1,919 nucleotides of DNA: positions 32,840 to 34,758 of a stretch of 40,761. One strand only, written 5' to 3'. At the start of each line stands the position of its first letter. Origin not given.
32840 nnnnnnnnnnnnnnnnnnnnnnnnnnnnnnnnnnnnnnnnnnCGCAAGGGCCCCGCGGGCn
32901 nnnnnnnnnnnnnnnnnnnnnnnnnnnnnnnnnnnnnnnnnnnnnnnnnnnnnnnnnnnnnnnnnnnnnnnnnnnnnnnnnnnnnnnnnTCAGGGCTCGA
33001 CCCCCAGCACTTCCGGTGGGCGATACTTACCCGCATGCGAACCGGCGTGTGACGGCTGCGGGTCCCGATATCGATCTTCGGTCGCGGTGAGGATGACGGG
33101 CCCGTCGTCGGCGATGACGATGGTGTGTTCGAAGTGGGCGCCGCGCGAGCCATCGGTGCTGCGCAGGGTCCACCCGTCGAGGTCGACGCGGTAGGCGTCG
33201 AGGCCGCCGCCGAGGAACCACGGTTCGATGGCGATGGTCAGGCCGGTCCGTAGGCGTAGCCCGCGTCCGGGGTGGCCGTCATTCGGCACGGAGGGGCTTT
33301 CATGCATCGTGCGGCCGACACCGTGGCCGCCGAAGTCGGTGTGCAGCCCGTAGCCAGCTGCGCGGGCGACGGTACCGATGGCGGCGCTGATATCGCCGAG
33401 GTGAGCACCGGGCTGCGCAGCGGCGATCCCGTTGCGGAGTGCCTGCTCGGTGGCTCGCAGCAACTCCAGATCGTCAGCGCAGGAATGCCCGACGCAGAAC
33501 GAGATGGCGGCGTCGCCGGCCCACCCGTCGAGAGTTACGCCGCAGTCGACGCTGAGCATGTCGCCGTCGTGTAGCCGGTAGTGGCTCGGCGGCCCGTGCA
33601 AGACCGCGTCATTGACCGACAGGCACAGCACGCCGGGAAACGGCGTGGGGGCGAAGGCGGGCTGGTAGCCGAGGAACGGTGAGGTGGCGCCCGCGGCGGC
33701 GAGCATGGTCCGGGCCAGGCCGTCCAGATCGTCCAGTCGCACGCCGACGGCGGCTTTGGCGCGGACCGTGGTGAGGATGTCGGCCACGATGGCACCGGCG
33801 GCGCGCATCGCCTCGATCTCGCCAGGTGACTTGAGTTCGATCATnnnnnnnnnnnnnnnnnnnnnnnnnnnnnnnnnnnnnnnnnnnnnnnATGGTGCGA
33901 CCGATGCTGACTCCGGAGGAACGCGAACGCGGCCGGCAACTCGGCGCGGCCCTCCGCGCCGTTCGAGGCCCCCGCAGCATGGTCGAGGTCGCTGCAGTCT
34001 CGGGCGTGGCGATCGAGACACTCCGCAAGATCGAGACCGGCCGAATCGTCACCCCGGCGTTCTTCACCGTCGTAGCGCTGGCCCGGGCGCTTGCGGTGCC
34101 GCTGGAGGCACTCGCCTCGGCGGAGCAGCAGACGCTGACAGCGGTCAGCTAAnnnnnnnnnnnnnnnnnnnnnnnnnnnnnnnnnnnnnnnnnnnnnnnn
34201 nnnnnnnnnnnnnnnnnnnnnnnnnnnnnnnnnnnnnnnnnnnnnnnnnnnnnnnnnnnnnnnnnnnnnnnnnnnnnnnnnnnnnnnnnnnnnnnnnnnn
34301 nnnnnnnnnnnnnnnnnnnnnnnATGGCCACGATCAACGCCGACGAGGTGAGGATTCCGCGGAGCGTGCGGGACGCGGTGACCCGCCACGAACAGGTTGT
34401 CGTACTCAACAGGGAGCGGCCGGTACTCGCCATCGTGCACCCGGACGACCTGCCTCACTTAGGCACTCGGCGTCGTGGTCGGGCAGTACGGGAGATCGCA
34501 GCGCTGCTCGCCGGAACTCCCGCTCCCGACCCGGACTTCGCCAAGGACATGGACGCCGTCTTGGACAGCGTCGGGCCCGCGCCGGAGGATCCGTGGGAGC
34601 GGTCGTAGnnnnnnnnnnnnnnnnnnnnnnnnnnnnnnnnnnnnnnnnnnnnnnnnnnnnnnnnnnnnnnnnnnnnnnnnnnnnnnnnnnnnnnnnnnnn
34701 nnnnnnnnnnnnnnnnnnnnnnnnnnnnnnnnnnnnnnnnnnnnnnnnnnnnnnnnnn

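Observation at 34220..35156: vapBC toxin-antitoxin cassette bounded by about 40-bp imperfect direct repeats, the right one fused to the 3' end of tRNA-Val(CAC): possible mobile toxin-antitoxin islet or integration scar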

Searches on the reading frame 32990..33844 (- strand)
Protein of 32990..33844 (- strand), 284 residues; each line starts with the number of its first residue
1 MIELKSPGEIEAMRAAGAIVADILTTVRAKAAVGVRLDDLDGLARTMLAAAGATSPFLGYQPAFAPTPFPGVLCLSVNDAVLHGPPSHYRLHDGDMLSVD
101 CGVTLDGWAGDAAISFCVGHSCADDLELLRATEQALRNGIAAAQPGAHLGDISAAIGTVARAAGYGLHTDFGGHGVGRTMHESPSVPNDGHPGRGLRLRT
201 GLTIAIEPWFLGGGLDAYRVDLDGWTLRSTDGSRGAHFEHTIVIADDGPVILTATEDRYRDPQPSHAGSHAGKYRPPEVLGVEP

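Call 8: search_protein_families(library=pfam, proteins=[window:32990-33844:-], max_evalue=0.01)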
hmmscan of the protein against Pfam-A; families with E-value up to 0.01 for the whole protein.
window:32990-33844:- (284 aa): 1 family
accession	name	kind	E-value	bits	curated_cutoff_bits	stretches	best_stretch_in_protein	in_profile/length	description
PF00557.29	Peptidase_M24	-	5.6e-41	141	23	1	11-245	1-207/208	Metallopeptidase family M24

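Call 9: search_protein_families(library=ncbifam, proteins=[window:32990-33844:-], max_evalue=0.01)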
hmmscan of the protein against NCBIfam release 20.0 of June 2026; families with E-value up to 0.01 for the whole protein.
window:32990-33844:- (284 aa): 11 families
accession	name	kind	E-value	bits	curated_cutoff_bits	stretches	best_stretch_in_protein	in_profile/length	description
TIGR00500.1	met_pdase_I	equivalog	4.2e-71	239.3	171.35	1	2-254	1-246/247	type I methionyl aminopeptidase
NF005583.0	PRK07281.1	equivalog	2.1e-47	161.7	445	2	107-255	132-280/286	methionyl aminopeptidase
NF009533.0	PRK12897.1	equivalog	5.3e-47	160.3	488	1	1-254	1-247/248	type I methionyl aminopeptidase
NF008970.0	PRK12318.1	equivalog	6.5e-39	133.9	267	1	2-256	41-290/291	methionyl aminopeptidase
TIGR00501.1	met_pdase_II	equivalog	4.2e-18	65.9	222.65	1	11-209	6-190/295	type II methionyl aminopeptidase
NF040821.1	dipep_PepQ_Arch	equivalog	7.2e-11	41.7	630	1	74-210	181-314/346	Xaa-Pro dipeptidase PepQ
TIGR00495.1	crvDNA_42K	hypoth_equivalog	4.4e-08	32.2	430.05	1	3-162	13-175/383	ErbB3-binding protein EBP1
NF007310.0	PRK09795.1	equivalog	3.3e-07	29.5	393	1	67-209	179-323/361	aminopeptidase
NF008131.0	PRK10879.1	equivalog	7e-06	25.1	465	1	4-155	173-314/438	Xaa-Pro aminopeptidase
NF011720.0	PRK15173.1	subfamily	4.1e-05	22.7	420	1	86-187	185-289/343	peptidase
NF011173.0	PRK14575.1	equivalog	5.9e-05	22.2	850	1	86-187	248-352/406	putative peptidase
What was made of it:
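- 32990..33844 (-): Type I methionine aminopeptidase gene (MAP), part of unit 1. The ORF runs about 26 codons past the stop used in the 98% relative L087, through E2. Pfam Peptidase_M24 and TIGR00500 (calls 8, 9).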

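Call 19: find_homologous_proteins(query=window:32990-33844:-, max_evalue=1e-60)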
Query window:32990-33844:- (284 aa): 7940 proteins with E <= 1e-60 among 8000 candidates; the best 120 are listed.
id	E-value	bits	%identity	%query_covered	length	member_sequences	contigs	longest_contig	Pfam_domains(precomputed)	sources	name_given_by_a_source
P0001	9.1e-166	569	98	91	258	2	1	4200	PF00557.30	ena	-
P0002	1.2e-148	512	84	98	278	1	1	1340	PF00557.30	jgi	jgi:methionyl aminopeptidase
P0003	8.7e-148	510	83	98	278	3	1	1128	PF00557.30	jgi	jgi:methionyl aminopeptidase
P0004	1.5e-145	502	83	96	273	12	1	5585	PF00557.30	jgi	jgi:methionyl aminopeptidase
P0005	4.9e-145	501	82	96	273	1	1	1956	PF00557.30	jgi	jgi:methionyl aminopeptidase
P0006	2.1e-138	479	81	94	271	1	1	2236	PF00557.30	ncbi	-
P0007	1.0e-137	477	85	90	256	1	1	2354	PF00557.30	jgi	jgi:methionyl aminopeptidase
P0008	1.6e-136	473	84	91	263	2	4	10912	PF00557.30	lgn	-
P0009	5.3e-135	468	83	89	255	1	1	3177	PF00557.30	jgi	jgi:methionyl aminopeptidase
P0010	1.8e-134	466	83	89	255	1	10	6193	PF00557.30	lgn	-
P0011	4.4e-134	465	83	89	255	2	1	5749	PF00557.30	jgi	-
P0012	6.2e-134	464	82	89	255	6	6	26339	PF00557.30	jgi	jgi:methionyl aminopeptidase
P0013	7.7e-134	464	81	91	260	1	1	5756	PF00557.30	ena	-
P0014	4.2e-131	455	78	91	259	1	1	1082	PF00557.30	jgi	jgi:methionyl aminopeptidase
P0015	9.3e-131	454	79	90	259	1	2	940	PF00557.30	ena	-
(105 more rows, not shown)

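Call 20: find_encoding_contigs(protein=P0001, flank=8000, max_places=4)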
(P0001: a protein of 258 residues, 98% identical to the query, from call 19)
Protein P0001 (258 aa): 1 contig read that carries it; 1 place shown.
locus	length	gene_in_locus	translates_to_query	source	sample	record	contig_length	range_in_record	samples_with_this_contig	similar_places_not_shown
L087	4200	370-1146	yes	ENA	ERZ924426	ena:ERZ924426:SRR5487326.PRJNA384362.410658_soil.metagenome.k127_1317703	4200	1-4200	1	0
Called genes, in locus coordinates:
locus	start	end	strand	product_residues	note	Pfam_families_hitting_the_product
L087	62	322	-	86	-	PF13560:HTH_31, PF01381:HTH_3 (weak)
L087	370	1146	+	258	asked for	PF00557:Peptidase_M24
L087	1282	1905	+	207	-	PF00239:Resolvase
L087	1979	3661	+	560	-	-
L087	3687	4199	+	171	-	?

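Call 21: find_encoding_contigs(protein=P0012, flank=8000, max_places=6)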
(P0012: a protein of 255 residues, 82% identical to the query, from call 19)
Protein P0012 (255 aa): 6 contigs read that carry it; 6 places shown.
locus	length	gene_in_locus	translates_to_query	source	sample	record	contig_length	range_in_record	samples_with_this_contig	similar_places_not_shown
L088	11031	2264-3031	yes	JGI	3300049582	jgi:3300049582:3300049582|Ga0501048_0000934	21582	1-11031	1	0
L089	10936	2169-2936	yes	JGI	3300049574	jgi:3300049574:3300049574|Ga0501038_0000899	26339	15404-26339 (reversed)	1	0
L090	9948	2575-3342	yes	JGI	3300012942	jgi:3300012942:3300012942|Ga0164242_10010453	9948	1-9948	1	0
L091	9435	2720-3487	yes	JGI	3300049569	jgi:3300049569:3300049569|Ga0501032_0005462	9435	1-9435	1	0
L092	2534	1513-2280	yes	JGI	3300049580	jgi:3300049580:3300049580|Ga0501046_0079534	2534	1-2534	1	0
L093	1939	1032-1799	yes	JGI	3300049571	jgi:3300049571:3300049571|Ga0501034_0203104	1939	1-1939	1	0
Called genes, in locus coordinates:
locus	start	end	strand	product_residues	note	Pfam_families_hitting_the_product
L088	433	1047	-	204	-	PF05724:TPMT, PF13489:Methyltransf_23 (weak), PF03848:TehB (weak), PF08241:Methyltransf_11, PF08242:Methyltransf_12, PF13649:Methyltransf_25, PF13847:Methyltransf_31 (weak)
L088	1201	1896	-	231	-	PF02861:Clp_N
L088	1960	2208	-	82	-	PF13560:HTH_31, PF01381:HTH_3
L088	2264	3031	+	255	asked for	PF00557:Peptidase_M24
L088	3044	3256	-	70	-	-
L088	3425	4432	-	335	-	PF07510:GmrSD_C, PF05901:Excalibur (weak)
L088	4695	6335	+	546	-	PF00149:Metallophos, PF12850:Metallophos_2 (weak)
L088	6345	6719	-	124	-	PF13396:PLDc_N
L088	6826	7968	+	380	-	PF01784:DUF34_NIF3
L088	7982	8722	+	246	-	PF24481:CT398_CC, PF02591:Zn_ribbon_9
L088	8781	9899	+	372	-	PF00075:RNase_H, PF13456:RVT_3, PF00300:His_Phos_1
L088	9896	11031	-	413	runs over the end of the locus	PF02040:ArsB, PF03600:CitMHS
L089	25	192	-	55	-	-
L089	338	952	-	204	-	PF05724:TPMT, PF13489:Methyltransf_23 (faint), PF03848:TehB (weak), PF08241:Methyltransf_11, PF08242:Methyltransf_12, PF13649:Methyltransf_25, PF13847:Methyltransf_31 (weak)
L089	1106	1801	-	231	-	PF02861:Clp_N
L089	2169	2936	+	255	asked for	PF00557:Peptidase_M24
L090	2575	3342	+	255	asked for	PF00557:Peptidase_M24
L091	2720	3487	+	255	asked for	PF00557:Peptidase_M24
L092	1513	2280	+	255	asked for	PF00557:Peptidase_M24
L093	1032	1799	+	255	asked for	PF00557:Peptidase_M24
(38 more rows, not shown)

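Call 22: find_encoding_contigs(protein=P0008, flank=8000, max_places=4)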
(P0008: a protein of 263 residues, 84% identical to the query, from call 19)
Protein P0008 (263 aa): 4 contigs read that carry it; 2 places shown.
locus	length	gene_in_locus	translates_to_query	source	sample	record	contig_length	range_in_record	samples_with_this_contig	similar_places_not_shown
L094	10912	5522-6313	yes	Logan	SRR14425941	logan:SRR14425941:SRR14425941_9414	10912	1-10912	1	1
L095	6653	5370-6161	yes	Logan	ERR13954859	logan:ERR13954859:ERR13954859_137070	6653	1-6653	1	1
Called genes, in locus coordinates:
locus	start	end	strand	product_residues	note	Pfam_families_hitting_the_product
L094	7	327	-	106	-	-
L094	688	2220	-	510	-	PF10708:DUF2510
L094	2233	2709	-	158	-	-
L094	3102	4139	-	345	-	-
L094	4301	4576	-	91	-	-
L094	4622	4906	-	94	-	-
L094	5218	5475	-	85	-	PF13560:HTH_31, PF01381:HTH_3 (weak)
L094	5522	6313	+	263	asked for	PF00557:Peptidase_M24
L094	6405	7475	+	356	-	PF00676:E1_dh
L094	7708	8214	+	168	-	-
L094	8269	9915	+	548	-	-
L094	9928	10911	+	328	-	?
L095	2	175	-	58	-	?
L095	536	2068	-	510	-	PF10708:DUF2510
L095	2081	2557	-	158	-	-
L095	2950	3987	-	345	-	-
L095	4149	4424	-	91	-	-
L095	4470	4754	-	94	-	-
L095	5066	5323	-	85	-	PF13560:HTH_31, PF01381:HTH_3 (weak)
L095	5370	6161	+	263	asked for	PF00557:Peptidase_M24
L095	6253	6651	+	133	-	?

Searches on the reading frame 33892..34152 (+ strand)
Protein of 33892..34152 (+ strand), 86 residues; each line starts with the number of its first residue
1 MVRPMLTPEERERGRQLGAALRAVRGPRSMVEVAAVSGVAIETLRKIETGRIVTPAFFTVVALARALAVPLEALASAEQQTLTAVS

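Call 8: search_protein_families(library=pfam, proteins=[window:33892-34152:+], max_evalue=0.01)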
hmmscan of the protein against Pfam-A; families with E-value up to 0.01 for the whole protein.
window:33892-34152:+ (86 aa): 2 families
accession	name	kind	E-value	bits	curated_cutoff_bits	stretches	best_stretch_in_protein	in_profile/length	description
PF13560.12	HTH_31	-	5e-08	33.6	27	1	16-75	1-62/64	Helix-turn-helix domain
PF01381.28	HTH_3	-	2.9e-07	30.8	23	1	29-73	11-54/55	Helix-turn-helix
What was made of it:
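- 33892..34152 (+): XRE-type HTH regulator, divergent from MAP, part of unit 1. Pfam HTH_31 / HTH_3 (call 8).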

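Call 9: search_protein_families(library=ncbifam, proteins=[window:33892-34152:+], max_evalue=0.01)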
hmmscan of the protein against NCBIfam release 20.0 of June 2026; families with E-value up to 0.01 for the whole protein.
window:33892-34152:+ (86 aa): 1 family
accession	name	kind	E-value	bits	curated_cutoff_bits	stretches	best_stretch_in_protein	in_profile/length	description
TIGR03070.1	couple_hipB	subfamily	0.0086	16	71.65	0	15-67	1-54/58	type II toxin-antitoxin system Y4mF family antitoxin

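Call 70: find_encoding_contigs(protein=window:33892-34152:+, flank=4000, max_places=10)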
Protein window:33892-34152:+ (86 aa): 1 contig read that carries it; 1 place shown.
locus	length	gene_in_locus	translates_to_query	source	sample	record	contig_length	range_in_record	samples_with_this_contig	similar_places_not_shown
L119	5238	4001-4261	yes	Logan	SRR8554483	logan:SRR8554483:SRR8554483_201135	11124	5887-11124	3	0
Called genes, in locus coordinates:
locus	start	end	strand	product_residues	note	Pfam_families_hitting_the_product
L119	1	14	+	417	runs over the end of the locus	-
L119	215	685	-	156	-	-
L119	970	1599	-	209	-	-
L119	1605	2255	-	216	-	-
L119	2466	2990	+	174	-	PF04978:MST, PF12867:DinB_2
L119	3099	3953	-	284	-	PF00557:Peptidase_M24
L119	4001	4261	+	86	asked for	PF13560:HTH_31, PF01381:HTH_3 (weak)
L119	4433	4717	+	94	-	-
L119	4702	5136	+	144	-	PF01850:PIN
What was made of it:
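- Tried and rejected: An exact look-up of XRE returns only the same contig (call 70).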

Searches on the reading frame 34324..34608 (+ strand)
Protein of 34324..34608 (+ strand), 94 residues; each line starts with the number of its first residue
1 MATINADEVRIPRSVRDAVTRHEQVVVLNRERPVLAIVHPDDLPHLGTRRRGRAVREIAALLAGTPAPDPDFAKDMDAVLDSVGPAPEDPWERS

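Call 8: search_protein_families(library=pfam, proteins=[window:34324-34608:+], max_evalue=0.01)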
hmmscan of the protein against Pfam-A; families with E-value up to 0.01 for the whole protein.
window:34324-34608:+ (94 aa): 0 families

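Call 9: search_protein_families(library=ncbifam, proteins=[window:34324-34608:+], max_evalue=0.01)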
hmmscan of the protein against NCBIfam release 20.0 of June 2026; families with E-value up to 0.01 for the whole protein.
window:34324-34608:+ (94 aa): 1 family
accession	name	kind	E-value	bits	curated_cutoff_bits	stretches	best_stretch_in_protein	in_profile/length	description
TIGR04365.1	spare_glycyl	equivalog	0.0072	16.6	170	1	9-56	56-105/126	autonomous glycyl radical cofactor GrcA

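Call 74: search_solved_structures(query=window:34324-34608:+, max_evalue=1)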
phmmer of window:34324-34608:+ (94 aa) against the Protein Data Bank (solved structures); distinct sequences matched with E-value up to 1: 1.
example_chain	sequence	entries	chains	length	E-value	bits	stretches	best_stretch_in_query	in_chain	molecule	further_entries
6owr_A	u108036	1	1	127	0.35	14.2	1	10-56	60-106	Autonomous glycyl radical cofactor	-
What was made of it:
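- On VapBC type II toxin-antitoxin: The protein matches no antitoxin family (calls 8, 9, 74).
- Closest known: VapBC type II toxin-antitoxin systems. Different: The antitoxin matches no Pfam, NCBIfam or PDB family (calls 8, 9, 74).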
